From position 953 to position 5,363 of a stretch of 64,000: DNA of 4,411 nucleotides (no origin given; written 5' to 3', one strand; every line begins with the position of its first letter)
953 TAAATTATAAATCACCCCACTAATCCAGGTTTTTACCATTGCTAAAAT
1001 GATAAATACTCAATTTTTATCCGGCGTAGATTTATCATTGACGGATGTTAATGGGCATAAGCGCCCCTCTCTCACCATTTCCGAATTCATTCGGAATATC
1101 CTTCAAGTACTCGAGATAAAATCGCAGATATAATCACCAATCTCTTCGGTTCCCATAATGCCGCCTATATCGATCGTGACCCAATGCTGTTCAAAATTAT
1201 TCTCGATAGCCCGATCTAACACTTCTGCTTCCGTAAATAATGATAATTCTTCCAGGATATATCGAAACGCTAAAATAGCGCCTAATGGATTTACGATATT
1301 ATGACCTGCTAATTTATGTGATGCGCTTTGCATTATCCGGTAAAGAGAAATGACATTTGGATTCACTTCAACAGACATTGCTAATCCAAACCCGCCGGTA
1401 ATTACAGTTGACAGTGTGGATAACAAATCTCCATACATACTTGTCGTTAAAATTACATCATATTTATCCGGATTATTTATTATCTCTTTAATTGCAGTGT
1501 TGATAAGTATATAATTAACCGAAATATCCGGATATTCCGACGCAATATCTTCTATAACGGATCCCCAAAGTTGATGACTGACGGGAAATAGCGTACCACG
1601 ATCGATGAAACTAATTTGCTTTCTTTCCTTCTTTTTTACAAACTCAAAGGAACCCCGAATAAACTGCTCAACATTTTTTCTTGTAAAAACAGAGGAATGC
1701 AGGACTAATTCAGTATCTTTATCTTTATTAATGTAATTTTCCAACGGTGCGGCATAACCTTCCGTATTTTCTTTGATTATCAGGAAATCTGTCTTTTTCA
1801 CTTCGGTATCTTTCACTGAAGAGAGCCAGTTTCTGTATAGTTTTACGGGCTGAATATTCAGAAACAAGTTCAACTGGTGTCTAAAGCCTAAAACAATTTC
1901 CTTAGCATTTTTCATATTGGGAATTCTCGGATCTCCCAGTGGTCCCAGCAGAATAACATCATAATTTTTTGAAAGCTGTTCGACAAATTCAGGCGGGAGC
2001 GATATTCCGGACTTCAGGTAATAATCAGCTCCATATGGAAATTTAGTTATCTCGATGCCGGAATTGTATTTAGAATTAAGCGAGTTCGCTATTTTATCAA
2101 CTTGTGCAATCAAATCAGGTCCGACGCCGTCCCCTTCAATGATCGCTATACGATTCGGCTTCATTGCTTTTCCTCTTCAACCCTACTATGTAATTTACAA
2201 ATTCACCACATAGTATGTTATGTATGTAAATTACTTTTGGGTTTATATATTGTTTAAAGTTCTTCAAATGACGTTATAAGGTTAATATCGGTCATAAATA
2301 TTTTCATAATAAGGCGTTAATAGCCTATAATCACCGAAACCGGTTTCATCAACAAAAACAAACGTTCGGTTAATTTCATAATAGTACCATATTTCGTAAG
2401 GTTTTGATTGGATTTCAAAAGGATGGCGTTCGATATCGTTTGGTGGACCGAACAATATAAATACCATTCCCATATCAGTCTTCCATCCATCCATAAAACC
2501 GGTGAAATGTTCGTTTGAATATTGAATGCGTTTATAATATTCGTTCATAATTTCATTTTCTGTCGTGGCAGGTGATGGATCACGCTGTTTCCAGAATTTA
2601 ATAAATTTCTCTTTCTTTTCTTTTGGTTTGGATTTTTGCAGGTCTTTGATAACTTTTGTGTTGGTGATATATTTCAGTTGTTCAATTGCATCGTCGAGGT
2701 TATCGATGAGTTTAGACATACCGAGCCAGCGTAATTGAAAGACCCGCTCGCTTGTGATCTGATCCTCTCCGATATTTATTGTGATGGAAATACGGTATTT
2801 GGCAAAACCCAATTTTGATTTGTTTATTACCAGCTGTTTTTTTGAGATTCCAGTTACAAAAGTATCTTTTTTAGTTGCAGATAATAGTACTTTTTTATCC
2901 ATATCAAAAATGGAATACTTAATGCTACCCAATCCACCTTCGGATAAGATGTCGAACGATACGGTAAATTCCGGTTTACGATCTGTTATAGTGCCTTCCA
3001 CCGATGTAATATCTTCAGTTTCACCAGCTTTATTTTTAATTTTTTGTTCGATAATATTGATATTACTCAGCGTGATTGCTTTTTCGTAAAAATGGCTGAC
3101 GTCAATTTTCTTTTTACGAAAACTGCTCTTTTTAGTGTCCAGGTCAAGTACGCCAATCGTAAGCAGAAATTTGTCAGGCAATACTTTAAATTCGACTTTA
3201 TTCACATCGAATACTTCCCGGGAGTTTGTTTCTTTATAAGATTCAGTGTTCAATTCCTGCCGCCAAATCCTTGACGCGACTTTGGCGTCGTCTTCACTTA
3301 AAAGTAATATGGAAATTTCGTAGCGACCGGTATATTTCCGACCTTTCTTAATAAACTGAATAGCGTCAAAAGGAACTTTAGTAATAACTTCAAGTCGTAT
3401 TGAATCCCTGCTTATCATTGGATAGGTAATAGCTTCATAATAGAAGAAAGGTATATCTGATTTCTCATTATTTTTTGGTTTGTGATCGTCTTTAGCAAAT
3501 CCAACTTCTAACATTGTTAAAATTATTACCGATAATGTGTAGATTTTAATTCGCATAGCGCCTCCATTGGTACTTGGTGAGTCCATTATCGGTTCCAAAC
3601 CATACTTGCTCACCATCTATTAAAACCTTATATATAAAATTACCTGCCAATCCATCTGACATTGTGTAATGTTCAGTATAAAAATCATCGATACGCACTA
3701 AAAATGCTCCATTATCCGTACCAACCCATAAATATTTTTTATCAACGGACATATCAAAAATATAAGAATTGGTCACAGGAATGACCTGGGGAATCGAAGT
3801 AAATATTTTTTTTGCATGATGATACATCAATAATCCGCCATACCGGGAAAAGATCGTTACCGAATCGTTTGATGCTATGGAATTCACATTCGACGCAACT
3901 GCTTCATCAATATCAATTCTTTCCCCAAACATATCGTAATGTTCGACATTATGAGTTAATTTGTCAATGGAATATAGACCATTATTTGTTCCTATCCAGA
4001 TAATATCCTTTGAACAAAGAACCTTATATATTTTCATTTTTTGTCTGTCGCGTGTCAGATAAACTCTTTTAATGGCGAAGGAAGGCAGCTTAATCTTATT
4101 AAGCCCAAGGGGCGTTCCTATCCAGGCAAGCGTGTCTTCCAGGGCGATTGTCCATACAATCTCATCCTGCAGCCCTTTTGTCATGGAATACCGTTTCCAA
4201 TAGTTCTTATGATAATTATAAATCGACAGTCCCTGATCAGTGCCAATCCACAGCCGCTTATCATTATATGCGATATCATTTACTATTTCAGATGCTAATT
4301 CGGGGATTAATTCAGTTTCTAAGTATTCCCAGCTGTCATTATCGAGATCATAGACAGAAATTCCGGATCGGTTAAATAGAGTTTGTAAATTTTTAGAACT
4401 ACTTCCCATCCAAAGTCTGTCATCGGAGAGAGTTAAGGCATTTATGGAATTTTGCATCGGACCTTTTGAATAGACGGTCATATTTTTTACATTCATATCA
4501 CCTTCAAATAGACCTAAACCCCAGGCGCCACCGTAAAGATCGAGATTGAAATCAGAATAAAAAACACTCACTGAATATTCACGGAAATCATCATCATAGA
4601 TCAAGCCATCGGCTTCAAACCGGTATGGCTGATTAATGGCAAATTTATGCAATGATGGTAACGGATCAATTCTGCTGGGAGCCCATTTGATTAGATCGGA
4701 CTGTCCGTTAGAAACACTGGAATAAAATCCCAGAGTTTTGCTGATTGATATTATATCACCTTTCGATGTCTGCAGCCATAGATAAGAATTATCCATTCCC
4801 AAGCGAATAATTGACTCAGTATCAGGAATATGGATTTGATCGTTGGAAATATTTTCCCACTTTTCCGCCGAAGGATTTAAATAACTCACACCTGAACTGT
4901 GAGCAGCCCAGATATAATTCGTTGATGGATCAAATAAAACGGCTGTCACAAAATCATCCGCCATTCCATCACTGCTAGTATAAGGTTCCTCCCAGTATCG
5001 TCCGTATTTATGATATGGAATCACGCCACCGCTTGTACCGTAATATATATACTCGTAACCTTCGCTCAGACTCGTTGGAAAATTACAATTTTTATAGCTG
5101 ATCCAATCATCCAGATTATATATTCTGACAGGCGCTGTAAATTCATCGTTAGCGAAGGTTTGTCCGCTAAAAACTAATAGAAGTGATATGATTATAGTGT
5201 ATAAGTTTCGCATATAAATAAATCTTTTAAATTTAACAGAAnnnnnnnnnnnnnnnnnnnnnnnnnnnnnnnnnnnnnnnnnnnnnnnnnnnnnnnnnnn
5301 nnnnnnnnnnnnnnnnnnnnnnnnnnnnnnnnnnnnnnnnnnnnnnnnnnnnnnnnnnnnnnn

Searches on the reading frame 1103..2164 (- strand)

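Call 10: search_protein_families(library=pfam, proteins=[window:1103-2164:-], max_evalue=0.00001)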
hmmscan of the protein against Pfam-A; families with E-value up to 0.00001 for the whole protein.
window:1103-2164:- (353 aa): 1 family
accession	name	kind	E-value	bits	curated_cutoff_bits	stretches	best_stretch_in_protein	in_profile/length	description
PF00180.25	Iso_dh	-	4.6e-65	220.6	27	1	6-346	2-348/348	Isocitrate/isopropylmalate dehydrogenase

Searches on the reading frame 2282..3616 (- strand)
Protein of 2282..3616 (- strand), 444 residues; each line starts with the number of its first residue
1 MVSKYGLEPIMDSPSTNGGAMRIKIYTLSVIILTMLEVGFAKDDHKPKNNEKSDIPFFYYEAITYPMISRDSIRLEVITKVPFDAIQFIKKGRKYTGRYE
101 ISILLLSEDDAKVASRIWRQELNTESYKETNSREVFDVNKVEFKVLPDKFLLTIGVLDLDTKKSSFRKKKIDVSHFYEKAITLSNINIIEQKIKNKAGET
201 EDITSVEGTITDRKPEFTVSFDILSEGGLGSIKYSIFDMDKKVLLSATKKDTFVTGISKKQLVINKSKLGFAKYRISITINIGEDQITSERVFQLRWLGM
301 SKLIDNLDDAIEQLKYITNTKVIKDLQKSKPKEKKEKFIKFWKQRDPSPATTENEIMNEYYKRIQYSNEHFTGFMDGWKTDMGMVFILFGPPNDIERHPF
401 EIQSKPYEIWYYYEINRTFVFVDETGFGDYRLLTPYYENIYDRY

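Call 10: search_protein_families(library=pfam, proteins=[window:2282-3616:-], max_evalue=0.00001)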
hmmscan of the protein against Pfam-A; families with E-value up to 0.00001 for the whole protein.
window:2282-3616:- (444 aa): 1 family
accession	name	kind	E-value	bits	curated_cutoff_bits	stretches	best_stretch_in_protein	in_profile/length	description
PF20094.4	GWxTD_dom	-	8.2e-22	78.2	26.9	1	306-416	29-130/172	GWxTD domain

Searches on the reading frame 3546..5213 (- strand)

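Call 10: search_protein_families(library=pfam, proteins=[window:3546-5213:-], max_evalue=0.00001)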
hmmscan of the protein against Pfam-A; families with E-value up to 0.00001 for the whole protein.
window:3546-5213:- (555 aa): 1 family
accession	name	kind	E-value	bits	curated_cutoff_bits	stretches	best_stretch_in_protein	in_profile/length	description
PF07494.17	Reg_prop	-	9.8e-13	47.1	20.4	0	521-543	1-24/24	Two component regulator propeller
